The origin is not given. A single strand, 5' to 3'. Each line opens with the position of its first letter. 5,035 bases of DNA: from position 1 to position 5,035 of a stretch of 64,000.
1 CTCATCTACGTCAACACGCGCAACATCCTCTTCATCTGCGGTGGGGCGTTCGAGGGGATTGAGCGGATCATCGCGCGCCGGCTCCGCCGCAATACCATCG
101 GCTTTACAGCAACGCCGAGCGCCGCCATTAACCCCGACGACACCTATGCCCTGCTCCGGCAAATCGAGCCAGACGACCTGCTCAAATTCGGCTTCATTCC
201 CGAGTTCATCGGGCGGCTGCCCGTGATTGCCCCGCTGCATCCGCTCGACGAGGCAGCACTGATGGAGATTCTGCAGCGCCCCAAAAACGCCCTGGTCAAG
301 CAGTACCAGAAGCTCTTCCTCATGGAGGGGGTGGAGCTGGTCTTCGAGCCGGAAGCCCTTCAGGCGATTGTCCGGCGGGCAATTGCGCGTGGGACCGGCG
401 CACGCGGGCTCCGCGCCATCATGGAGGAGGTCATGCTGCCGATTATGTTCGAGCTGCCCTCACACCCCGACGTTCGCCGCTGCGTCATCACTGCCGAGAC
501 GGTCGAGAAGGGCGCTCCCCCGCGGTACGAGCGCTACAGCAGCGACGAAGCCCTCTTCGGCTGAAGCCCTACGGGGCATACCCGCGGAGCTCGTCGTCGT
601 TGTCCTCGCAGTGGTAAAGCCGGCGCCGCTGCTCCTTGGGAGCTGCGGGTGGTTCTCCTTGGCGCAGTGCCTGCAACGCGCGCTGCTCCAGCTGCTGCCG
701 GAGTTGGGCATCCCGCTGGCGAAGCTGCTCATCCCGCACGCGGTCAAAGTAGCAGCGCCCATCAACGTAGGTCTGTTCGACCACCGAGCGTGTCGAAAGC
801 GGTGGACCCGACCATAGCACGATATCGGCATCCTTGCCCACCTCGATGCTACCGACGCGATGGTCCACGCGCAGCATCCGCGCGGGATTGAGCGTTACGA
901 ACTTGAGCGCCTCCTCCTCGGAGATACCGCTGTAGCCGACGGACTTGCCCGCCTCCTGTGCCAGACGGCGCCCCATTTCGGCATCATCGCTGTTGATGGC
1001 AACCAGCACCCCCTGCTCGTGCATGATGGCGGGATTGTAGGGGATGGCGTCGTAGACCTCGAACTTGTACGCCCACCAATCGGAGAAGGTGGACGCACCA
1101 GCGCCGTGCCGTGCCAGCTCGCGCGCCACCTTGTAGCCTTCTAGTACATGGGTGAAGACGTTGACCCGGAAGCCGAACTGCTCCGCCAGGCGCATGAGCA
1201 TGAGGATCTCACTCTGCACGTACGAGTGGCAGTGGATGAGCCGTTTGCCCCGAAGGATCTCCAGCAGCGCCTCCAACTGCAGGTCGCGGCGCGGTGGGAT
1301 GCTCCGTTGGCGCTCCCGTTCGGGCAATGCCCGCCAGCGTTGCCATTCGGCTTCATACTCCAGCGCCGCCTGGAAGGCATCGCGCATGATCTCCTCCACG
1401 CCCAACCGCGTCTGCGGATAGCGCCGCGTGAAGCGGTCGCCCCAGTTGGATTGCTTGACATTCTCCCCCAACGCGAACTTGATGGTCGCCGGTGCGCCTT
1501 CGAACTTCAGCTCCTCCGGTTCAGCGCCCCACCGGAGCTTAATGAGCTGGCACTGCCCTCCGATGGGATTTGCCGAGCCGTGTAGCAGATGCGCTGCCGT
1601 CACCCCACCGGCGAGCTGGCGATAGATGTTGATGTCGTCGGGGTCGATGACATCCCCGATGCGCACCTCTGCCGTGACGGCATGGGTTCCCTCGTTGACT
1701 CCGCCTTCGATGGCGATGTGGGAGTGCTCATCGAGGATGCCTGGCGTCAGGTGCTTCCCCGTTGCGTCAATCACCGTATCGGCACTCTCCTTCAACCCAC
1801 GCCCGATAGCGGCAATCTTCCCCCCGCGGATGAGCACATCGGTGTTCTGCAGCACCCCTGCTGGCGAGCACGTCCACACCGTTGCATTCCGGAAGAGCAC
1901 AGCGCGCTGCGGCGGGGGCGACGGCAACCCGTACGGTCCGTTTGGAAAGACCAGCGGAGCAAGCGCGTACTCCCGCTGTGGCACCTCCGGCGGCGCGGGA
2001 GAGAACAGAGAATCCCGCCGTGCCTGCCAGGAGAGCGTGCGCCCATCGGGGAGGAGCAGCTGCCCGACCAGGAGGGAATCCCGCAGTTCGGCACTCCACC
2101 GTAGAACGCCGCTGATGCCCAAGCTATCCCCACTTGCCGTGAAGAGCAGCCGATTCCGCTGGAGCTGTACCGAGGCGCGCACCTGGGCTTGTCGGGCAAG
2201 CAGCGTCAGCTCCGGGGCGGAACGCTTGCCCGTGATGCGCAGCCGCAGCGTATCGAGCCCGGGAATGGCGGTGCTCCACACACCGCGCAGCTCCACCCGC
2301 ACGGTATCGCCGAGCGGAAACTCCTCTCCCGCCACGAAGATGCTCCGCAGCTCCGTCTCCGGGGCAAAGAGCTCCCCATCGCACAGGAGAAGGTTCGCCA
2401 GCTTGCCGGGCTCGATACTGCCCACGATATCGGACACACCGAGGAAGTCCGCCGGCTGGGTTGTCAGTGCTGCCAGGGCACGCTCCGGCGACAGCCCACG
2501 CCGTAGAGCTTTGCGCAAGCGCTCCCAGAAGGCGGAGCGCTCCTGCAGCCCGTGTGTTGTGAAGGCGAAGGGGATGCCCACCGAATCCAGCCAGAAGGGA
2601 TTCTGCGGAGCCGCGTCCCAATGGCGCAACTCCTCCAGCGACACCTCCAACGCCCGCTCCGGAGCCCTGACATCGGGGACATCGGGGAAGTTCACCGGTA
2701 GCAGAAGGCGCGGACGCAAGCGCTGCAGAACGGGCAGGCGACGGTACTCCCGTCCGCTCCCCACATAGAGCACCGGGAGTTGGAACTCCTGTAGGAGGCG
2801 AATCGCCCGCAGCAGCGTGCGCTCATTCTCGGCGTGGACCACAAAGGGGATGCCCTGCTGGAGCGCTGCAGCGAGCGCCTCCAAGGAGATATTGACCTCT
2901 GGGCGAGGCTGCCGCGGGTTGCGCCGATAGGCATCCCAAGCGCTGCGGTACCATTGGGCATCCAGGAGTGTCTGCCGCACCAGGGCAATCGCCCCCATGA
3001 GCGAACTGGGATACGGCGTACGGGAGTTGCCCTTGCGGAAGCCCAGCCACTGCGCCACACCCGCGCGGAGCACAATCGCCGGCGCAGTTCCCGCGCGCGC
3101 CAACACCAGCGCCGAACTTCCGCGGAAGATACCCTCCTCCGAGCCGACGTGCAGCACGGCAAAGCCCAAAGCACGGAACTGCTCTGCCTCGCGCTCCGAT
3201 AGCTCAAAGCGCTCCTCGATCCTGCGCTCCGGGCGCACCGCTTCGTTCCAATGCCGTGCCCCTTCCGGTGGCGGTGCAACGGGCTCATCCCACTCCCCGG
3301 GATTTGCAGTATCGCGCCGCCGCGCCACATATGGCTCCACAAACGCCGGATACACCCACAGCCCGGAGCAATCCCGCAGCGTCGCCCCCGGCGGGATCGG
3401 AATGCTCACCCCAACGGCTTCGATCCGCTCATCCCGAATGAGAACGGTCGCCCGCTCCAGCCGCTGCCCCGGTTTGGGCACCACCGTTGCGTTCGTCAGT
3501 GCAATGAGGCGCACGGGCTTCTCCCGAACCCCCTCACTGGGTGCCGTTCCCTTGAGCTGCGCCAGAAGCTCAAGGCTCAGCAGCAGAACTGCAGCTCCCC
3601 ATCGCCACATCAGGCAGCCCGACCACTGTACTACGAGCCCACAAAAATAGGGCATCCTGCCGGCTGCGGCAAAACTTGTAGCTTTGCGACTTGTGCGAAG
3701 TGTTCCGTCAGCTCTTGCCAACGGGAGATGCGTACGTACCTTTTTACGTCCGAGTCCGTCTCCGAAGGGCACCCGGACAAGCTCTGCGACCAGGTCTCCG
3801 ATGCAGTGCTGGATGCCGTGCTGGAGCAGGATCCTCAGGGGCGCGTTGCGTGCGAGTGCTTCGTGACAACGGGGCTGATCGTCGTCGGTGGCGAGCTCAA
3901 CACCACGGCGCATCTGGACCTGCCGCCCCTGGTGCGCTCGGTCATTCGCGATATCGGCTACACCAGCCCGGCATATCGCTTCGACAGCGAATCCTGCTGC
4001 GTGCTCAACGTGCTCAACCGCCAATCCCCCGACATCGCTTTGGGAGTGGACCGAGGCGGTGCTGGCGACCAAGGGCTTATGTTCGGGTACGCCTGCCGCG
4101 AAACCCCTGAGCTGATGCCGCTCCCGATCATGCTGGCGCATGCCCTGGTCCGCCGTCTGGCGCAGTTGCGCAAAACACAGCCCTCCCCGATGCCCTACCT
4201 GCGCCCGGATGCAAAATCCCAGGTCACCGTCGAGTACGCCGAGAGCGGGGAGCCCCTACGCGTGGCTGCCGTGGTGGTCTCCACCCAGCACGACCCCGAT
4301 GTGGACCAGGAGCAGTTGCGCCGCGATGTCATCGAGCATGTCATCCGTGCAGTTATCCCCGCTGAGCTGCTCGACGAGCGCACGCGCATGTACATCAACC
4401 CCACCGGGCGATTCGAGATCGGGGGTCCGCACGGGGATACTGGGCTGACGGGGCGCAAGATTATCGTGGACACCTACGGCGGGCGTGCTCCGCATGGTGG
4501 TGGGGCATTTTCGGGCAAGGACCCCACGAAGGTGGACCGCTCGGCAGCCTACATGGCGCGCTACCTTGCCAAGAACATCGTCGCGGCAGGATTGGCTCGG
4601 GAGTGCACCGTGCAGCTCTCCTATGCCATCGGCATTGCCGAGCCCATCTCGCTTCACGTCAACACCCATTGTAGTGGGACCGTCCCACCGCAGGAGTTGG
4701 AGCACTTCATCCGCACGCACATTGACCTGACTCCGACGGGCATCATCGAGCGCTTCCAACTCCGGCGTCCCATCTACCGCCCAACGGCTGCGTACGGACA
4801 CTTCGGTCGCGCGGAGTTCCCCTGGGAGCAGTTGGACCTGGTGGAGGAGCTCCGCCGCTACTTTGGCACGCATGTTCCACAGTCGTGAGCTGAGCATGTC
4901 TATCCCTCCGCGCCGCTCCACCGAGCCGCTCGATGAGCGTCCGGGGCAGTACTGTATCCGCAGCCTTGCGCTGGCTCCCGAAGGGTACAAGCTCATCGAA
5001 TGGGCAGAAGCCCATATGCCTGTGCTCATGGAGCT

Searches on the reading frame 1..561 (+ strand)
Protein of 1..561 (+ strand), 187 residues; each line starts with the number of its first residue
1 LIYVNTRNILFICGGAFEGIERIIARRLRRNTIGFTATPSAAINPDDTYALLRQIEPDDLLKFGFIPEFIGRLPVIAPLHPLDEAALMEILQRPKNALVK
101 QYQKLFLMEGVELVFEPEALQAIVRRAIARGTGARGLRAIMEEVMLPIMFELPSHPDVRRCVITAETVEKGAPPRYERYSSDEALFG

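Call 96: search_protein_families(library=pfam, proteins=[window:1-561:+], max_evalue=0.0001)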
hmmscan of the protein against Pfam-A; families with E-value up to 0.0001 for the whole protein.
window:1-561:+ (187 aa): 2 families
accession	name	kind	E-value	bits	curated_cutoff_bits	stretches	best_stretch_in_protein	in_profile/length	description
PF10431.15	ClpB_D2-small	-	5.2e-10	39.7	21.9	1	82-157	1-72/81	C-terminal, D2-small domain, of ClpB protein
PF07724.20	AAA_2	-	2.3e-08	34.7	27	1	4-76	112-166/166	AAA domain (Cdc48 subfamily)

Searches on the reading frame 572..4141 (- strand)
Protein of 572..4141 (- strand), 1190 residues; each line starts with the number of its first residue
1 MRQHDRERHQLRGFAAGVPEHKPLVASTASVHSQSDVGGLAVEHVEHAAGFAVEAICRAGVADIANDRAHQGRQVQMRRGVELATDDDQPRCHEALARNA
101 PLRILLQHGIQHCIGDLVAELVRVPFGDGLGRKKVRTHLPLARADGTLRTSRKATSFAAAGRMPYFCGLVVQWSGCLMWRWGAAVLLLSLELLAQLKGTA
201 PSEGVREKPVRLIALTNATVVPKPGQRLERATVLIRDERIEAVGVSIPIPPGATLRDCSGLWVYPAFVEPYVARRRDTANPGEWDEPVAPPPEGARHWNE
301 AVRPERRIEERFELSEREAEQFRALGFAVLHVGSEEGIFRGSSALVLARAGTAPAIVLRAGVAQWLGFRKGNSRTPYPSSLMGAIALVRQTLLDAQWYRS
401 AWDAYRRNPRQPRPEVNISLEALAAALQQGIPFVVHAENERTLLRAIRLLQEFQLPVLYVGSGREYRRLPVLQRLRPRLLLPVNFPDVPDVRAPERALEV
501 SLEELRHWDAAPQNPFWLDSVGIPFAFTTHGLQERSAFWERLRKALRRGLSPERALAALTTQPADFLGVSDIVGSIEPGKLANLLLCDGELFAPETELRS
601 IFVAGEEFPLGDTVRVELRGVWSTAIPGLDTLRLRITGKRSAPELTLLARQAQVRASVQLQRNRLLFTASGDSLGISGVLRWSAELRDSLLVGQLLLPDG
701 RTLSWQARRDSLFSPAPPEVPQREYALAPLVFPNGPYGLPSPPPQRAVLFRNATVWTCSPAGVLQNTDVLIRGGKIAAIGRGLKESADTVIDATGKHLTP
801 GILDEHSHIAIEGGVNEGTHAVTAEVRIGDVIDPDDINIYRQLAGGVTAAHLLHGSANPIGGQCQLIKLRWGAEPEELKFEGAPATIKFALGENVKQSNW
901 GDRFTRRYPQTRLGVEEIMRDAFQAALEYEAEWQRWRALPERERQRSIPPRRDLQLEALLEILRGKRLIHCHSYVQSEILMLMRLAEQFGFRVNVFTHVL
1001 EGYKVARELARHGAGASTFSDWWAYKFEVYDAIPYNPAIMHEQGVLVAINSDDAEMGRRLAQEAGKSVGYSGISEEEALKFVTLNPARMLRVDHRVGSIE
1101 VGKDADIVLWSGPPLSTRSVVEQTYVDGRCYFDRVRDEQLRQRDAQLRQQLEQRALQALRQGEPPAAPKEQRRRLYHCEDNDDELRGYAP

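Call 7: search_protein_families(library=pfam, proteins=[window:572-4141:-], max_evalue=0.0001)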
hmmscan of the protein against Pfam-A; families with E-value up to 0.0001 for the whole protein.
window:572-4141:- (1190 aa): 2 families
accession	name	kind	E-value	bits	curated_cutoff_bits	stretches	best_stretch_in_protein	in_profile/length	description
PF01979.26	Amidohydro_1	-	4.1e-29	102.4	25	2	1040-1124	238-338/345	Amidohydrolase family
PF07969.17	Amidohydro_3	-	5e-22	79.4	29.7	1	1074-1130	408-470/472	Amidohydrolase family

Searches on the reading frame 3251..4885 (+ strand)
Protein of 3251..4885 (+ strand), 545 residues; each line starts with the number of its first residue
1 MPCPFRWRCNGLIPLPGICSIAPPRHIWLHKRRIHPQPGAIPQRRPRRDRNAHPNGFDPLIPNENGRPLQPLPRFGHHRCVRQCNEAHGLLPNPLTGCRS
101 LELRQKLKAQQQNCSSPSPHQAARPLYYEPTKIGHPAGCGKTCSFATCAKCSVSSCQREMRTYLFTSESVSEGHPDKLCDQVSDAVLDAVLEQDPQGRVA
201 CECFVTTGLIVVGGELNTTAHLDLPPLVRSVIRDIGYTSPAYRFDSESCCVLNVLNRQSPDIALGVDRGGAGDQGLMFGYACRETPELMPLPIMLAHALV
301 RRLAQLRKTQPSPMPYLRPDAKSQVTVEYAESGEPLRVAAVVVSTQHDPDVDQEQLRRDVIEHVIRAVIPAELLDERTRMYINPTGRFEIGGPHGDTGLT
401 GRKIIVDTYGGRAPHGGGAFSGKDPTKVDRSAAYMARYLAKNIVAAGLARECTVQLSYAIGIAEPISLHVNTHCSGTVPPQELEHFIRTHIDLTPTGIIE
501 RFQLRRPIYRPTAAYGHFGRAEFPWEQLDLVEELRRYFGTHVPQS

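Call 7: search_protein_families(library=pfam, proteins=[window:3251-4885:+], max_evalue=0.0001)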
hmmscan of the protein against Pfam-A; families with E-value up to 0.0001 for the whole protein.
window:3251-4885:+ (545 aa): 3 families
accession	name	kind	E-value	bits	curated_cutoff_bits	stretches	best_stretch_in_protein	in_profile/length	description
PF02773.21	S-AdoMet_synt_C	-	2.9e-66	222.1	25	1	390-527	1-138/138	S-adenosylmethionine synthetase, C-terminal domain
PF02772.21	S-AdoMet_synt_M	-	4.5e-51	172.4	29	1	269-388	2-120/120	S-adenosylmethionine synthetase, central domain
PF00438.25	S-AdoMet_synt_N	-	2.9e-42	143.7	33.1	1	163-260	2-99/99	S-adenosylmethionine synthetase, N-terminal domain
